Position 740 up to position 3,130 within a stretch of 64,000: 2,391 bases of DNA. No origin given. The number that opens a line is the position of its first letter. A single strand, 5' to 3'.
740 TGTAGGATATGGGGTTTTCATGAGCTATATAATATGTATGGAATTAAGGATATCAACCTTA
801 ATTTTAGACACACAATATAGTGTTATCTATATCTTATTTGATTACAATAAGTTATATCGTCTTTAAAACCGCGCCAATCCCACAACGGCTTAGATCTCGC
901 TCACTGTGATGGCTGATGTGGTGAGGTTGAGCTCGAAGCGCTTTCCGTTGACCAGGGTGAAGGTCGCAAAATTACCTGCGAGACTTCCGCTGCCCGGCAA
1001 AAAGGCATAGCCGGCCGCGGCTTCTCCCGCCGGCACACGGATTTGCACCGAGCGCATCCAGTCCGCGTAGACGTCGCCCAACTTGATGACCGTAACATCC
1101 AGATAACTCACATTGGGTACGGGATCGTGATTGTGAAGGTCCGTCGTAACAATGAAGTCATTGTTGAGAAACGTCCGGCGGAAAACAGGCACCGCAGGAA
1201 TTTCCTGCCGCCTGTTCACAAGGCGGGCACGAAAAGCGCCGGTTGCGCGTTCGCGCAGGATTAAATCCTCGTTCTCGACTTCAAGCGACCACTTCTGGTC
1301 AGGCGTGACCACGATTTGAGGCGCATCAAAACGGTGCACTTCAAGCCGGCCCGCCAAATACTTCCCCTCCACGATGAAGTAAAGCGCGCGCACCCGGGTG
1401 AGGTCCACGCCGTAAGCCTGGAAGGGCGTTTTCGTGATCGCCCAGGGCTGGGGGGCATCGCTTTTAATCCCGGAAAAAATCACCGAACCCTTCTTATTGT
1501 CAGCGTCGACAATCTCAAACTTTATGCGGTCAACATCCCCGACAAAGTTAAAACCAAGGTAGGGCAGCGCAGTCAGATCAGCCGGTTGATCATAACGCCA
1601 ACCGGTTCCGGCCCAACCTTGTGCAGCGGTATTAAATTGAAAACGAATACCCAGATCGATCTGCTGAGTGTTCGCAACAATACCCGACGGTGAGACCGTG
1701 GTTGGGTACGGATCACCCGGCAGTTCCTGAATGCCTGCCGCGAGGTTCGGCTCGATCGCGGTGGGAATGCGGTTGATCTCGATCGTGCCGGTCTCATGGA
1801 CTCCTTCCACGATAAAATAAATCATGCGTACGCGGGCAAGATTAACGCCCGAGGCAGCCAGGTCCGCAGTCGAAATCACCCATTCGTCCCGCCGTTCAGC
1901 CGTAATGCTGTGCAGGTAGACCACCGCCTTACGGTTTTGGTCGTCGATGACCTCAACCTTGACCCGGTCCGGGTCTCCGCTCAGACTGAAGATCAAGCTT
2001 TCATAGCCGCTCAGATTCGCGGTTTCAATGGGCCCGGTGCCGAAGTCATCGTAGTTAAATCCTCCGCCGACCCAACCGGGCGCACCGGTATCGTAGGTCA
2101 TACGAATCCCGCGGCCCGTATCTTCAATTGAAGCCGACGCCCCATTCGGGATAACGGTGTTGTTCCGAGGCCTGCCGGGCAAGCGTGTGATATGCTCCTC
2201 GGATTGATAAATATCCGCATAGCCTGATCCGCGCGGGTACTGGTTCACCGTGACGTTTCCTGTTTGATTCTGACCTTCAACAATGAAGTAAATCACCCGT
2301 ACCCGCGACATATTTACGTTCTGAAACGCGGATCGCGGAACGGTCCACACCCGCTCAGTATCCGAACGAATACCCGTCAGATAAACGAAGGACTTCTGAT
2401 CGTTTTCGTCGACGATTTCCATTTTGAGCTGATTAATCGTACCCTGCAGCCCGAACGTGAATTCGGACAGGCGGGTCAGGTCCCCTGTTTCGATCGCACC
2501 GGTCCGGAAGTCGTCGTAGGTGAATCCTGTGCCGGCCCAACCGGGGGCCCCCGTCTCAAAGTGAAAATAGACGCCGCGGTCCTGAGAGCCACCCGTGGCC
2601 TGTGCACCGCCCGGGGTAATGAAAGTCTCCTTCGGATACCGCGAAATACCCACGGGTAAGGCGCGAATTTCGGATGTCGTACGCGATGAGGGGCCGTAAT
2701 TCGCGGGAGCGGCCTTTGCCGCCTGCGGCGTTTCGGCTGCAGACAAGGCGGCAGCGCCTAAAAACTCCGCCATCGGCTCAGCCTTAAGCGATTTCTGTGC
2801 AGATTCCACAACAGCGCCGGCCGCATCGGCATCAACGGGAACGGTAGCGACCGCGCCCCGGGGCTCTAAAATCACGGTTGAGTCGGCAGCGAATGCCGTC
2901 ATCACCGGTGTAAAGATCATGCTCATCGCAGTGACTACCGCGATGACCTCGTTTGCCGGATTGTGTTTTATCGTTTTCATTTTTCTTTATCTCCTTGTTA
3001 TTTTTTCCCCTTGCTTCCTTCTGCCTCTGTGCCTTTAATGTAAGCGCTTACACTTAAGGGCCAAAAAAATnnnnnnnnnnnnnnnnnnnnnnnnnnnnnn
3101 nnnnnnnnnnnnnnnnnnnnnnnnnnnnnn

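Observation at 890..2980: Unrecognised ~115-aa module repeated three times in each of two large secreted proteins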

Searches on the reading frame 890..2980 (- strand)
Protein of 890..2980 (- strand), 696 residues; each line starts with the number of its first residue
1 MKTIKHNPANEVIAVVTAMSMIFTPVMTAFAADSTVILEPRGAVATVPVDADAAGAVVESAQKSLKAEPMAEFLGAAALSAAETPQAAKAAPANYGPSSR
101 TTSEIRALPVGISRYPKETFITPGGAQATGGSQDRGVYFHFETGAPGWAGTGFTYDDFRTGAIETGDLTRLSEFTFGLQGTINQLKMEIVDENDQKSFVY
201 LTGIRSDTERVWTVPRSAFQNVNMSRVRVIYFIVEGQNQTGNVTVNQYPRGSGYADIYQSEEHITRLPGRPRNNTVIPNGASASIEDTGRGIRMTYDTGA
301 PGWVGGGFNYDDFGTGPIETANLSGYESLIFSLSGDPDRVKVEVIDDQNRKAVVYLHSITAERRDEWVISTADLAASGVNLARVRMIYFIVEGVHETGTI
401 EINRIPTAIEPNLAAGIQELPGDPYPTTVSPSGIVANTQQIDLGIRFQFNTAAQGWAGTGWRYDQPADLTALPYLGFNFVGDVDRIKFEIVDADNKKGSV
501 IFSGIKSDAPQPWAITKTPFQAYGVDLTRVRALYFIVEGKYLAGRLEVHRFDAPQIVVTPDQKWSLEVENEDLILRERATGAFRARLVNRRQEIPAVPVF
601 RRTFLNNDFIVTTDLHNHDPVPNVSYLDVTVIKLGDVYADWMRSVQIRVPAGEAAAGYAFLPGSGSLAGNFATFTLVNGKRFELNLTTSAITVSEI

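Call 3: search_protein_families(library=pfam, proteins=[window:890-2980:-], max_evalue=1)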
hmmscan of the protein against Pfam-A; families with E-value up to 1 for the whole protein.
window:890-2980:- (696 aa): 0 families

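Call 4: search_protein_families(library=ncbifam, proteins=[window:890-2980:-], max_evalue=1)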
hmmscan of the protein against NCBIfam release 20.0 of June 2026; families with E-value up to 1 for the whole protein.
window:890-2980:- (696 aa): 0 families

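Call 7: find_homologous_proteins(query=window:890-2980:-, max_evalue=0.001)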
Query window:890-2980:- (696 aa): 11 proteins with E <= 0.001 among 8000 candidates.
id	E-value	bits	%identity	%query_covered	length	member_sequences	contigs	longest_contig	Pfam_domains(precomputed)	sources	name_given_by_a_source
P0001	0.0e+0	1571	100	100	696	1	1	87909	-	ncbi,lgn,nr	ncbi:MAG: hypothetical protein Q8R76_08715 [Candidatus Omnitrophota bacterium]|nr:hypothetical prote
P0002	3.2e-197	675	49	97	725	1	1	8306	-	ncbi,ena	-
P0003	1.1e-149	518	51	66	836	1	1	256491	-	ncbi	-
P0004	1.3e-90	323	29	62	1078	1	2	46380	-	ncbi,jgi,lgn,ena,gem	-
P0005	3.1e-85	305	36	65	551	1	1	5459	-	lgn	-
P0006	3.1e-84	302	36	65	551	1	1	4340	-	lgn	-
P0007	3.4e-78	282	39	56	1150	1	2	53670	PF22494.4,PF10282.16,PF06832.19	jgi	jgi:6-phosphogluconolactonase (cycloisomerase 2 family)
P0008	1.3e-71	260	33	71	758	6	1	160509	-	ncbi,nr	ncbi:MAG: hypothetical protein IPN65_01255 [Elusimicrobia bacterium]|nr:hypothetical protein [Elusim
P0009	6.6e-65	238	31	63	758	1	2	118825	-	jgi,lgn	-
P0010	2.4e-50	190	35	46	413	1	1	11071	-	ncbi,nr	ncbi:MAG: hypothetical protein Q8O01_01950, partial [Candidatus Omnitrophota bacterium]|nr:hypotheti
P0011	1.7e-21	94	33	36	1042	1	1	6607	-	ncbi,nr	ncbi:MAG: hypothetical protein HY588_00300, partial [Candidatus Omnitrophica bacterium]|nr:hypotheti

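Call 33: find_encoding_contigs(protein=P0002, flank=8000, max_places=3)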
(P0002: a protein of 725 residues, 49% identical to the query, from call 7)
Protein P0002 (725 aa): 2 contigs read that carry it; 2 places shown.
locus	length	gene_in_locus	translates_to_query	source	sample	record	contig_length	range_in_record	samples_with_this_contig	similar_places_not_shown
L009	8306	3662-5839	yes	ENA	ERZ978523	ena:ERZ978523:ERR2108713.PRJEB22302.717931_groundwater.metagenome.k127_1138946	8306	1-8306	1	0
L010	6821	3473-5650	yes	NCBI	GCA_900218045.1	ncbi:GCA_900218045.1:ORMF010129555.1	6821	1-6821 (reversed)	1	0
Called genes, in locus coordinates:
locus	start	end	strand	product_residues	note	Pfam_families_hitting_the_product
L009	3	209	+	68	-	?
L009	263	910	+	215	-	PF02798:GST_N (weak), PF13417:GST_N_3 (weak)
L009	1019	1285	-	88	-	-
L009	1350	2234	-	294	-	PF00849:PseudoU_synth_2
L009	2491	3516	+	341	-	PF00356:LacI, PF00532:Peripla_BP_1, PF13407:Peripla_BP_4, PF13377:Peripla_BP_3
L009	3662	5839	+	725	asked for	-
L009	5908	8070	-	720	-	PF21760:SecD_1st, PF22599:SecDF_P1_head, PF02355:SecD_SecF_C, PF00873:ACR_tran (weak), PF03176:MMPL, PF07549:Sec_GG (weak), PF02355:SecD_SecF_C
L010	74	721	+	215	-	PF02798:GST_N (weak), PF13417:GST_N_3 (weak)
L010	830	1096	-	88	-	-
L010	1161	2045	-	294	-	PF00849:PseudoU_synth_2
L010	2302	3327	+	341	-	PF00356:LacI, PF00532:Peripla_BP_1, PF13407:Peripla_BP_4, PF13377:Peripla_BP_3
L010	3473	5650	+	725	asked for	-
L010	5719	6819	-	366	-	?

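Call 34: find_encoding_contigs(protein=P0008, flank=8000, max_places=3)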
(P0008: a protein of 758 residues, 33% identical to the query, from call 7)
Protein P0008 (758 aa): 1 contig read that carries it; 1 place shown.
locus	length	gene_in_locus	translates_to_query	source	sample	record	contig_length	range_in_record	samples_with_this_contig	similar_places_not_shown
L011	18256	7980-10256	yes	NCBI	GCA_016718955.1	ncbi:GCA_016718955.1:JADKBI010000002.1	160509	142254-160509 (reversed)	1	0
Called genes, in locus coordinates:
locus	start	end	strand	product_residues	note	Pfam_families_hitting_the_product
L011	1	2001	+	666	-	?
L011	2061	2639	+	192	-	PF04011:LemA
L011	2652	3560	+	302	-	PF12483:GIDE (weak)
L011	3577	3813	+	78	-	-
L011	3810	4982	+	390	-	PF01041:DegT_DnrJ_EryC1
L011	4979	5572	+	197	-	-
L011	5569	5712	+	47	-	-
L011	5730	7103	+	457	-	PF03477:ATP-cone, PF13191:AAA_16 (faint), PF00485:PRK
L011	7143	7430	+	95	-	PF02617:ClpS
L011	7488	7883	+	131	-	-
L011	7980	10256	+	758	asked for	-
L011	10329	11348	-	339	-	PF03150:CCP_MauG, PF00034:Cytochrom_C (faint)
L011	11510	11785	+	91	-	PF00216:Bac_DNA_binding, PF18291:HU-HIG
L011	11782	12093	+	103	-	-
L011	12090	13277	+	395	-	PF00155:Aminotran_1_2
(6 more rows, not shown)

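Call 35: find_encoding_contigs(protein=P0004, flank=8000, max_places=3)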
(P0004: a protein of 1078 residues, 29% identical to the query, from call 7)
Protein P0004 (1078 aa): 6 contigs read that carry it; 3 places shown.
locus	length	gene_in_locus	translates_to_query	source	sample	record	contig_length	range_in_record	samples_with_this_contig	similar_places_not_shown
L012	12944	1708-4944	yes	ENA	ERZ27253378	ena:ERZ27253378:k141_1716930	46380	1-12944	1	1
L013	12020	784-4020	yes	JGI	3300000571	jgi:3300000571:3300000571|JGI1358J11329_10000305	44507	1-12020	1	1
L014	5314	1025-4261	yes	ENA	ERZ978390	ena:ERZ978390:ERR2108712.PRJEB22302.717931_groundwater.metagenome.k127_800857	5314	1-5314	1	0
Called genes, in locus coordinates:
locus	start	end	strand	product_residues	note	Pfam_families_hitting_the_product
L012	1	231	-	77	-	?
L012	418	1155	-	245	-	PF02129:Peptidase_S15, PF20434:BD-FAE (faint), PF00561:Abhydrolase_1 (weak), PF12146:Hydrolase_4, PF12697:Abhydrolase_6 (faint), PF00326:Peptidase_S9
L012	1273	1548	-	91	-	PF07883:Cupin_2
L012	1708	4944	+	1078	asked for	-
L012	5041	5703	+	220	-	PF02660:G3P_acyltransf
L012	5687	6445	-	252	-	PF13567:DUF4131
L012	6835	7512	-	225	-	PF23862:CdsD_C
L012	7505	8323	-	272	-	PF20703:nSTAND1 (weak), PF13191:AAA_16 (weak), PF13401:AAA_22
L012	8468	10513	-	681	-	PF01301:Glyco_hydro_35, PF02449:Glyco_hydro_42, PF22369:GLMA_2nd (weak)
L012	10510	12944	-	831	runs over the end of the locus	PF00133:tRNA-synt_1, PF09334:tRNA-synt_1g, PF13603:tRNA-synt_1_2, PF00133:tRNA-synt_1, PF08264:Anticodon_1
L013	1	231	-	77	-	?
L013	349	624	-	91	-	PF07883:Cupin_2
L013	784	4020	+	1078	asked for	-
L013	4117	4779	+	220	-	PF02660:G3P_acyltransf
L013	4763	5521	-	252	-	PF13567:DUF4131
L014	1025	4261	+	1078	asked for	-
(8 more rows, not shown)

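Call 80: find_encoding_contigs(protein=P0005, flank=5000, max_places=2)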
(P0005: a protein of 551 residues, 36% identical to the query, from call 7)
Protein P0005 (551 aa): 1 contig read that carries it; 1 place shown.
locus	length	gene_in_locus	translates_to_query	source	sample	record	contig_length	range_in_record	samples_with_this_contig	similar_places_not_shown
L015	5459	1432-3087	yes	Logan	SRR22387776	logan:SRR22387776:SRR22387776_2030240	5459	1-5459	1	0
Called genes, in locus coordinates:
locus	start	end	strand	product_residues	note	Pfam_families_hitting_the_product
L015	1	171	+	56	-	?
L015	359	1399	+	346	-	PF00356:LacI, PF00532:Peripla_BP_1, PF13407:Peripla_BP_4, PF13377:Peripla_BP_3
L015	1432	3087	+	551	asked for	-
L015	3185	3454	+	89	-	PF02583:Trns_repr_metal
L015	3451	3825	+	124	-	-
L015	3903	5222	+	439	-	PF02321:OEP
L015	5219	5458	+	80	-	?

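Call 81: find_encoding_contigs(protein=P0007, flank=5000, max_places=2)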
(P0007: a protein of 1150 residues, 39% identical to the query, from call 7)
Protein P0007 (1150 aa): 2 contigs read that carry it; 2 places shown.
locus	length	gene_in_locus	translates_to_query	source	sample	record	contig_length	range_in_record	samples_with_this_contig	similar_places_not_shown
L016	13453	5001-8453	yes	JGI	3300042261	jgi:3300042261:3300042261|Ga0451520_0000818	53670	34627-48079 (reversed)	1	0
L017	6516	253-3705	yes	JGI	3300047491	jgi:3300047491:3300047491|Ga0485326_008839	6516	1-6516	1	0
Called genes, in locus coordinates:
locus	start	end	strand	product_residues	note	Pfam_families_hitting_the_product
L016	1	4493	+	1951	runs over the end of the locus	-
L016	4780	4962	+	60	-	-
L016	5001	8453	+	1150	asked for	PF06832:BiPBP_C (faint), PF10282:Lactonase, PF22494:choice_anch_I (faint), PF10282:Lactonase (weak)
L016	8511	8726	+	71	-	-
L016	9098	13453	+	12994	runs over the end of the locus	?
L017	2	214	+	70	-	?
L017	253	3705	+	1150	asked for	PF06832:BiPBP_C (faint), PF10282:Lactonase, PF22494:choice_anch_I (faint), PF10282:Lactonase (weak)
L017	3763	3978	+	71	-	-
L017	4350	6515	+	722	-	?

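Call 82: find_encoding_contigs(protein=P0010, flank=5000, max_places=2)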
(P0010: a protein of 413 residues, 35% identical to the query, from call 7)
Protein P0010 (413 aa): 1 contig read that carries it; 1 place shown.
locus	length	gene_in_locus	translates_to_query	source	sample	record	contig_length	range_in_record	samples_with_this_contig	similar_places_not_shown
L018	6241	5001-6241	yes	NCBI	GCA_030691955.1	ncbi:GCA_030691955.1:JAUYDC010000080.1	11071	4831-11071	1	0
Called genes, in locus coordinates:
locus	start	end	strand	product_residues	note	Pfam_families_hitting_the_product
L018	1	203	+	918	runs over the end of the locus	PF07517:SecA_DEAD, PF00270:DEAD (weak), PF01043:SecA_PP_bind, PF21090:P-loop_SecA, PF07516:SecA_SW, PF02810:SEC-C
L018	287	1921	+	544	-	PF20154:LNT_N, PF00795:CN_hydrolase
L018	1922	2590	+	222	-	-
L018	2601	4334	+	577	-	-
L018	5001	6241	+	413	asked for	?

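Call 89: search_protein_families(library=pfam, proteins=[P0011], max_evalue=1)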
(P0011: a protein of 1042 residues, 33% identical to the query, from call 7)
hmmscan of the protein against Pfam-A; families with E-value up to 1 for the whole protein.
P0011 (1042 aa): 4 families
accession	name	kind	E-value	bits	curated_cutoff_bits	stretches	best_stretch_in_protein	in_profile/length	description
PF10091.15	Glycoamylase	-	0.021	14.8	27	1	625-690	135-203/221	Putative glucoamylase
PF11148.14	DUF2922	-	0.056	13.8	25.5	1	449-480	25-55/69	Protein of unknown function (DUF2922)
PF22033.1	Lamba1_VP3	-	0.11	10.7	27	1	615-681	223-291/955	Inner capsid protein lambda-1/VP3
PF03548.22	LolA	-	0.13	12.4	23.6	0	172-258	72-159/165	Outer membrane lipoprotein carrier protein LolA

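Call 103: search_protein_families(library=ncbifam, proteins=[P0008, P0003], max_evalue=0.01)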
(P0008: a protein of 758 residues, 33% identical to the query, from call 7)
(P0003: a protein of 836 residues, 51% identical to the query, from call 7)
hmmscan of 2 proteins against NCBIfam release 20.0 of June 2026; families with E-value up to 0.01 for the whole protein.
P0008 (758 aa): 1 family
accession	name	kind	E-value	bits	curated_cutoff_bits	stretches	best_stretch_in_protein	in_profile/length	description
NF052323.1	T9SSA_dep_M6i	equivalog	0.0028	15.7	600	1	670-741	961-1027/1043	T9SS-dependent M6-like inactivated metalloprotease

P0003 (836 aa): 1 family
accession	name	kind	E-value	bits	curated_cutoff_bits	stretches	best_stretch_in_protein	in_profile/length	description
NF010532.0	PRK13922.9-3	equivalog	0.0013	17.8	243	0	154-225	164-231/280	rod shape-determining protein MreC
